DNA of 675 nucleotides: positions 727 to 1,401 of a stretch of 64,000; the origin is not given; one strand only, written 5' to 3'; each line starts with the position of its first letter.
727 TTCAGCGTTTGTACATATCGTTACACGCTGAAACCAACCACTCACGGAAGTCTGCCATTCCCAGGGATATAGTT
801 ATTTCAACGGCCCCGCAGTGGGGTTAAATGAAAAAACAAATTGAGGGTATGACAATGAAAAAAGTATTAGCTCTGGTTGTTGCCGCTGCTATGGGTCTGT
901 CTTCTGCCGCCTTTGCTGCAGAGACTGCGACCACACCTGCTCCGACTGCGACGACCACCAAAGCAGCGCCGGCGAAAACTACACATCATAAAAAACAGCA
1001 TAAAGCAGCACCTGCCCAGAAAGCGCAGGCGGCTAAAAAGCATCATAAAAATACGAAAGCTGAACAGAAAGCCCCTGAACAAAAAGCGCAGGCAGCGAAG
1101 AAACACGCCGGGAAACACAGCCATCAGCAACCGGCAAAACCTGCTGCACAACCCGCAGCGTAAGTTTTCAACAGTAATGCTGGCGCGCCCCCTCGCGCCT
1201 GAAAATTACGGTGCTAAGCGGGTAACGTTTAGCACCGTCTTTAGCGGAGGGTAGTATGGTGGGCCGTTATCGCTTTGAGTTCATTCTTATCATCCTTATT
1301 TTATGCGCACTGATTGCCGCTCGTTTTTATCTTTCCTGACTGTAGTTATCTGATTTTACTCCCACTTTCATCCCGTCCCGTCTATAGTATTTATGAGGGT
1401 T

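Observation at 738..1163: asr: RstA-box-like promoter motif plus a strongly low-complexity coding sequence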

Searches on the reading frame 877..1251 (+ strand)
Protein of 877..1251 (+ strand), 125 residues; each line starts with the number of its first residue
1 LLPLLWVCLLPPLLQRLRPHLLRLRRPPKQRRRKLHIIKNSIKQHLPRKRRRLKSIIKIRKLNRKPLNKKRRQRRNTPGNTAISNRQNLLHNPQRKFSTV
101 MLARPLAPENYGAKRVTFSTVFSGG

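Call 22: search_protein_families(library=pfam, proteins=[window:877-1251:+], max_evalue=0.01)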
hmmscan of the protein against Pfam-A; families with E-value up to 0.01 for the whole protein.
window:877-1251:+ (125 aa): 0 families

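Call 23: search_protein_families(library=ncbifam, proteins=[window:877-1251:+], max_evalue=0.01)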
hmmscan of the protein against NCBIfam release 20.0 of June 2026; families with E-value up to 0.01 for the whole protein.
window:877-1251:+ (125 aa): 0 families
